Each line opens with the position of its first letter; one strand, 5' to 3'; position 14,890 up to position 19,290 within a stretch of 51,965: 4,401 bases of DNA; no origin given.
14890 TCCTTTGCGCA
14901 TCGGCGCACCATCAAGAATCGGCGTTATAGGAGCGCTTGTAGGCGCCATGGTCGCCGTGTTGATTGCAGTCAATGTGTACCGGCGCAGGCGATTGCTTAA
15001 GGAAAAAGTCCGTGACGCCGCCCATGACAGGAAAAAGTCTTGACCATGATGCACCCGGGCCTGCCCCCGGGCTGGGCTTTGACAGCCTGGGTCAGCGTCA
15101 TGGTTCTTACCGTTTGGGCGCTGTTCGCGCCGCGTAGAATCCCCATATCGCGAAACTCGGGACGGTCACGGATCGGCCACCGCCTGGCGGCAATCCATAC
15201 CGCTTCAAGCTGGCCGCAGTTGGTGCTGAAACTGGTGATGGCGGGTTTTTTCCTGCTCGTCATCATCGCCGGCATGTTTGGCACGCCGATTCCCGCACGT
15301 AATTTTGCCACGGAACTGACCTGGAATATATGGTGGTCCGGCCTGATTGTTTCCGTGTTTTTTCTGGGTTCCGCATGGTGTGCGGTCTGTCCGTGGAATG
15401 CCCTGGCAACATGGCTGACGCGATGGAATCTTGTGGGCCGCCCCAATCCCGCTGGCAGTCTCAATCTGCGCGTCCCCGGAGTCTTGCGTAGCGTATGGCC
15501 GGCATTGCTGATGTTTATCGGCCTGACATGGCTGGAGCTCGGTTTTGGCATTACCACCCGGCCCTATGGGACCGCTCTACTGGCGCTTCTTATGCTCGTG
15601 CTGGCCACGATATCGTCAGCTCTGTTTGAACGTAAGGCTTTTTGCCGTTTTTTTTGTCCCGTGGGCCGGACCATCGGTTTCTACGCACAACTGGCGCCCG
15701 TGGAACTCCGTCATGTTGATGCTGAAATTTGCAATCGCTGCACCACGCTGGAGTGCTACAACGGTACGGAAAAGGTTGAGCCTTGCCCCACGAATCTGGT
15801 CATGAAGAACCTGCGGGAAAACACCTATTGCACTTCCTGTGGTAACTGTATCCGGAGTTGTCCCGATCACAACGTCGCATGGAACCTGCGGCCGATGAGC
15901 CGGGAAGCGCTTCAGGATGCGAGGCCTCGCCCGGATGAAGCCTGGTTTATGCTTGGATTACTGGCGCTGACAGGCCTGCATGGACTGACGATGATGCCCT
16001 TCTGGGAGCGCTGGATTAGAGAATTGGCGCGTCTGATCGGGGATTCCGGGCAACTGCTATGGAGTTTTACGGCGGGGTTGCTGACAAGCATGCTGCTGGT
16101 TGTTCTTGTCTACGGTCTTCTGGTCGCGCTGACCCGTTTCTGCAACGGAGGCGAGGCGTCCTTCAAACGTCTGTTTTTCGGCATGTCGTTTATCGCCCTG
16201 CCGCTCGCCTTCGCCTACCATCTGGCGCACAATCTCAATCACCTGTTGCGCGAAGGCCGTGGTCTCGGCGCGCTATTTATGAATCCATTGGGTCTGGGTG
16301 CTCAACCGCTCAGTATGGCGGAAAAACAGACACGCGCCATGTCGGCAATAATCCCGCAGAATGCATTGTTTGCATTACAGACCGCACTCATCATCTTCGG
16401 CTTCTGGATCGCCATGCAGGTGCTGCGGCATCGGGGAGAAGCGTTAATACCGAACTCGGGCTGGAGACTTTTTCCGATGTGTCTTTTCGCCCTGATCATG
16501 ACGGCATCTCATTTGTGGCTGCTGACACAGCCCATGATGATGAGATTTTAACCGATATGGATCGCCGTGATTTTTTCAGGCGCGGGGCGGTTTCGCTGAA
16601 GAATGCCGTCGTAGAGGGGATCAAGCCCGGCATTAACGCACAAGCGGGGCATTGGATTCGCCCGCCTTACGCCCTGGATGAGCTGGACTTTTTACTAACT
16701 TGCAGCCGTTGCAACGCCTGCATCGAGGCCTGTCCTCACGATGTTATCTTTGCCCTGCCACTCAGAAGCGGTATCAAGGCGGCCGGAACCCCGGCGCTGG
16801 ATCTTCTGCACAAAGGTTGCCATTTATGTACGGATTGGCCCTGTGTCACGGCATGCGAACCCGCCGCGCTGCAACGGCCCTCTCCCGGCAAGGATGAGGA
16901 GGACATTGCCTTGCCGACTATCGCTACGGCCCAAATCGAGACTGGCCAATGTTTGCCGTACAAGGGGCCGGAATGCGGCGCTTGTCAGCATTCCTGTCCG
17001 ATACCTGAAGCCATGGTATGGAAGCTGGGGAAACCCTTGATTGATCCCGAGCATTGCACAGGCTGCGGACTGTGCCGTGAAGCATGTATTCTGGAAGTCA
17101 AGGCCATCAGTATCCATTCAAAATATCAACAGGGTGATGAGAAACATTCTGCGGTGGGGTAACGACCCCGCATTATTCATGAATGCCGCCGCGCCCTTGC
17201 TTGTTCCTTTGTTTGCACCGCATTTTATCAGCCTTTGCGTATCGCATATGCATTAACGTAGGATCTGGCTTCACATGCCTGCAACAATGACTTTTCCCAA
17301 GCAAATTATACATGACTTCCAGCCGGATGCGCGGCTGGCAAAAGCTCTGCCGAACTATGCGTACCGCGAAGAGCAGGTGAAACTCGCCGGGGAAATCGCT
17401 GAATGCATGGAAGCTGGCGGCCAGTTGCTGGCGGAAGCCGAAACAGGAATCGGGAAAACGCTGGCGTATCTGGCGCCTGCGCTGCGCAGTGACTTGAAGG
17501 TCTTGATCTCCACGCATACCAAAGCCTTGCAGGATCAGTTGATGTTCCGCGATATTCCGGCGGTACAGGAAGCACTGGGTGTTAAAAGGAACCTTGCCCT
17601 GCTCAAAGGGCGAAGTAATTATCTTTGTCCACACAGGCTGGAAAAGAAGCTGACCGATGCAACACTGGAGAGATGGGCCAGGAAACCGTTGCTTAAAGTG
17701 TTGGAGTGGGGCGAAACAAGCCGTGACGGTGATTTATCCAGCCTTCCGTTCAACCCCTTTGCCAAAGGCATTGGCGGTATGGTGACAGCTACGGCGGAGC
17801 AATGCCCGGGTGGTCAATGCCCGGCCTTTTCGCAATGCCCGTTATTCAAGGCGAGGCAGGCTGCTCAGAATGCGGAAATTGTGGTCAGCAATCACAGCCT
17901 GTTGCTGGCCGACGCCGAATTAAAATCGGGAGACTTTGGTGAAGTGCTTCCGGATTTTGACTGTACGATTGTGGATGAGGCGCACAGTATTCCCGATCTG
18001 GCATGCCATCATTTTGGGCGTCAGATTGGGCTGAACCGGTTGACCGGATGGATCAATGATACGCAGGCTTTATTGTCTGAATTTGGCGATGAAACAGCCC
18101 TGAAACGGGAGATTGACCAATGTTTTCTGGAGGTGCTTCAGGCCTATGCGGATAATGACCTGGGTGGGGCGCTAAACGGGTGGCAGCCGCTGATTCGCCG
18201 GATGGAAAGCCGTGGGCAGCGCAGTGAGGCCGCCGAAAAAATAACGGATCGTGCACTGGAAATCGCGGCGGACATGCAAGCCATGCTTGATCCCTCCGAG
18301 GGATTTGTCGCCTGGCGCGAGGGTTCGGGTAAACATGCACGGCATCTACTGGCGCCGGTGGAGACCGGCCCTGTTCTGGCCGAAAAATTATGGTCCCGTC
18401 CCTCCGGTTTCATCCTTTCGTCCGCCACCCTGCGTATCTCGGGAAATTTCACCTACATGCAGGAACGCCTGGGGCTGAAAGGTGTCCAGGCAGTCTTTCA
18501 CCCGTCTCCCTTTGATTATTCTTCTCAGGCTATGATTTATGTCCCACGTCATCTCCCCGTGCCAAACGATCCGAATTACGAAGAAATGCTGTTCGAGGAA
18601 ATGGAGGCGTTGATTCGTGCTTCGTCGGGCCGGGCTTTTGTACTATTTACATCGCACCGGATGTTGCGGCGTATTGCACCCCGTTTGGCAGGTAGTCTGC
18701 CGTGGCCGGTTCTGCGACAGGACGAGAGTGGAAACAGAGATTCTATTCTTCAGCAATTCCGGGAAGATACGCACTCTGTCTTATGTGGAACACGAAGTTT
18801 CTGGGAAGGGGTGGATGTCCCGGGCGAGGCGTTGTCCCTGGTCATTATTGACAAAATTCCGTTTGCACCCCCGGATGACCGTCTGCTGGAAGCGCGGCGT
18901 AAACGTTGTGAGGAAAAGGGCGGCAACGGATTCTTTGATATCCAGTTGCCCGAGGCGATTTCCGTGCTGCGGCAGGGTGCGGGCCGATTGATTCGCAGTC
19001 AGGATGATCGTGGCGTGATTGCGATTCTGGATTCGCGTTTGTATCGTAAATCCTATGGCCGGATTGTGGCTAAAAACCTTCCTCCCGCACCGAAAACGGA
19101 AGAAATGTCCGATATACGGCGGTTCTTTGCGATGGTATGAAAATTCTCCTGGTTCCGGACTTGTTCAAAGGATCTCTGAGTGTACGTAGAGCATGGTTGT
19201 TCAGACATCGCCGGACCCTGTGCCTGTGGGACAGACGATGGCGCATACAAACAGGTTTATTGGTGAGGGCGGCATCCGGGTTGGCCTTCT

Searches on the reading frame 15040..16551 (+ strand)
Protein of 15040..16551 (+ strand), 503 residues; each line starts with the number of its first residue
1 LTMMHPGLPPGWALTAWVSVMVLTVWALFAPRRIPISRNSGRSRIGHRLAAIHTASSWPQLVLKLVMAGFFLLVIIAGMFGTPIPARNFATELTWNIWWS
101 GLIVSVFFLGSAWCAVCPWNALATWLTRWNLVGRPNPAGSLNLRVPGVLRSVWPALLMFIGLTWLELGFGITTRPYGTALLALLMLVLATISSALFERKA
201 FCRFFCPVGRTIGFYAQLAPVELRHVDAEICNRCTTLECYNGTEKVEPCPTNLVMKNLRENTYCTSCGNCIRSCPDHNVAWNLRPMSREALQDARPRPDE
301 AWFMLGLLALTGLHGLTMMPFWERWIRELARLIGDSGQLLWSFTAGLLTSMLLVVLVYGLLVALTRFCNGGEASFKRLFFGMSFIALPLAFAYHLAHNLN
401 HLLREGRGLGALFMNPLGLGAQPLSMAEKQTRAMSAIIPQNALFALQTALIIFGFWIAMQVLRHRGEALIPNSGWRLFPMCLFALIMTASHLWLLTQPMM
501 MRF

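Call 3: search_protein_families(library=pfam, proteins=[window:15040-16551:+], max_evalue=0.01)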
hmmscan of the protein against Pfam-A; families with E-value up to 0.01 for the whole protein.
window:15040-16551:+ (503 aa): 2 families
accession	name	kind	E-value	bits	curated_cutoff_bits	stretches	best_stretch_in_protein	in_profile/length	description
PF12801.12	Fer4_5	-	2.1e-07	31.2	22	2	179-209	2-31/48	4Fe-4S binding domain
PF13237.11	Fer4_10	-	0.00061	20.1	25.5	1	259-276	4-21/53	4Fe-4S dicluster domain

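Call 4: search_protein_families(library=ncbifam, proteins=[window:15040-16551:+], max_evalue=0.01)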
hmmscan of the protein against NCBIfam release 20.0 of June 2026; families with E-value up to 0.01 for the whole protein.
window:15040-16551:+ (503 aa): 2 families
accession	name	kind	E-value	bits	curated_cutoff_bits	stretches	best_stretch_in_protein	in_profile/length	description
TIGR02163.1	napH_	subfamily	4.5e-09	36.2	213.05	1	106-279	74-251/255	NapH/MauN family ferredoxin-type protein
NF007013.0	PRK09477.1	equivalog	7.1e-08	31.9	234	1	108-284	99-279/286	quinol dehydrogenase ferredoxin subunit NapH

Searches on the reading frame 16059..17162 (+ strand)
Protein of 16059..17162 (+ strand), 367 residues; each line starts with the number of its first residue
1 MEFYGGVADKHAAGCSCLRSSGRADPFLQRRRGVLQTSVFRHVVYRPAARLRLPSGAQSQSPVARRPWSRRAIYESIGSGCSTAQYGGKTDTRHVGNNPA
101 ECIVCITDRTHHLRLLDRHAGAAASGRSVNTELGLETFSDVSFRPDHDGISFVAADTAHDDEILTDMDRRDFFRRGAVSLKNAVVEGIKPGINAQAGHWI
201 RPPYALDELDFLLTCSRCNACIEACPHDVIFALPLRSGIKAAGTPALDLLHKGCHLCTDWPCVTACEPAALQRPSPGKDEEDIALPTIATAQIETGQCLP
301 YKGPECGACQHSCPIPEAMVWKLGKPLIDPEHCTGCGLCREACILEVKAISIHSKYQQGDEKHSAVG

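Call 3: search_protein_families(library=pfam, proteins=[window:16059-17162:+], max_evalue=0.01)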
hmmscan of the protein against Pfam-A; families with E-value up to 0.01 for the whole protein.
window:16059-17162:+ (367 aa): 10 families
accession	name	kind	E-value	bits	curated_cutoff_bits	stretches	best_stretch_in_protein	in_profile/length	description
PF12838.12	Fer4_7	-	2.2e-08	34.9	27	2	214-267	1-49/52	4Fe-4S dicluster domain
PF00037.32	Fer4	-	2e-07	31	21.1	2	327-343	2-18/24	4Fe-4S binding domain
PF12797.12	Fer4_2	-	3.3e-07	30.3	24.5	1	325-343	2-20/22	4Fe-4S binding domain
PF13187.11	Fer4_9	-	1.9e-06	28.2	27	2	305-343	4-47/52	4Fe-4S dicluster domain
PF13237.11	Fer4_10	-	1.5e-05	25.3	25.5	1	305-343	11-52/53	4Fe-4S dicluster domain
PF13183.11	Fer4_8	-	2.5e-05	25.2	27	0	331-349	3-22/68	4Fe-4S dicluster domain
PF12800.12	Fer4_4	-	0.0013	19.3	24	0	214-226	3-15/17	4Fe-4S binding domain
PF13484.11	Fer4_16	-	0.0016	19.6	30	1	215-230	2-17/66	4Fe-4S double cluster binding domain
PF12837.12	Fer4_6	-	0.005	17.2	25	0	326-343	2-19/24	4Fe-4S binding domain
PF13534.11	Fer4_17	-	0.0097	16.9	22.2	0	212-229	43-60/61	4Fe-4S dicluster domain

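Call 4: search_protein_families(library=ncbifam, proteins=[window:16059-17162:+], max_evalue=0.01)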
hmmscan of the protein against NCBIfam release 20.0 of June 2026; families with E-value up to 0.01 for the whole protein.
window:16059-17162:+ (367 aa): 19 families
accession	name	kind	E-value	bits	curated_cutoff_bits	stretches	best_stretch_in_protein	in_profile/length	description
NF007012.0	PRK09476.1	equivalog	2.2e-30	105.7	269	1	166-353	8-206/254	ferredoxin-type protein NapG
TIGR00397.1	mauM_napG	subfamily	2.4e-24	86.1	178.85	1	171-352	6-196/213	MauM/NapG family ferredoxin-type protein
TIGR00402.1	napF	equivalog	1.1e-18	67.6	102.2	1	193-345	17-145/149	ferredoxin-type protein NapF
NF058577.1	FdxA_fam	equivalog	5.6e-06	26.5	65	1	305-344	11-49/52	4Fe-4S ferredoxin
TIGR02179.1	PorD_KorD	subfamily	9.2e-06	25.7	60.05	1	304-353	28-75/78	2-oxoacid:acceptor oxidoreductase, delta subunit, pyruvate/2-ketoisovalerate family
NF005503.0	PRK07118.1-2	equivalog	9.1e-05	21.8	252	1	297-346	134-182/292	RnfABCDGE type electron transport complex subunit B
NF042909.1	FMH_DH_FwdF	exception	0.0003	20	375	1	215-358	17-163/336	tungsten-dependent formylmethanofuran dehydrogenase subunit FwdF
TIGR01971.1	NuoI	subfamily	0.00041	19.9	113.05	0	322-363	72-111/121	NADH-quinone oxidoreductase, chain I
NF043069.1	T4HPD_activ_SAM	equivalog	0.00063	19.2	425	1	304-350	54-99/299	trans-4-hydroxy-L-proline dehydratase activase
TIGR02700.1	flavo_MJ0208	hypoth_equivalog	0.0013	18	251.35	1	303-345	150-191/234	dihydromethanopterin reductase (acceptor)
NF007203.0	PRK09624.1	equivalog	0.0015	18.8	171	1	305-347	55-97/105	pyuvate ferredoxin oxidoreductase subunit delta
TIGR04105.1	FeFe_hydrog_B1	subfamily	0.0021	16.8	450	1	308-344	120-155/462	monomeric [FeFe] hydrogenase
NF041778.1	hetero_SS_HdrA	equivalog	0.0038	15.1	1400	1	305-354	591-639/771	ferredoxin:CoB-CoM heterodisulfide reductase subunit HdrA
NF033717.2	HPDL_rSAM_activ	equivalog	0.0045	16.3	420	0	216-274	59-108/311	4-hydroxyphenylacetate decarboxylase activase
NF007202.0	PRK09623.1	equivalog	0.0048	17.2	166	1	305-352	55-100/105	3-methyl-2-oxobutanoate dehydrogenase subunit delta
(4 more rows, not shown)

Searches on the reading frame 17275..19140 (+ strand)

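Call 31: search_protein_families(library=pfam, proteins=[window:17275-19140:+], max_evalue=0.0001)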
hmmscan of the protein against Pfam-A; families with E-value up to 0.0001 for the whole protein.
window:17275-19140:+ (621 aa): 3 families
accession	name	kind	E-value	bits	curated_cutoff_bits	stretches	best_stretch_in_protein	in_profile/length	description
PF13307.12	Helicase_C_2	-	4.1e-45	154.3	25.3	1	445-604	3-169/170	Helicase C-terminal domain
PF00270.35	DEAD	-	4.1e-09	36.8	26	1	43-106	9-77/167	DEAD/DEAH box helicase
PF06733.21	DEAD_2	-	7.9e-05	22.8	21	0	186-248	104-164/172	DEAD_2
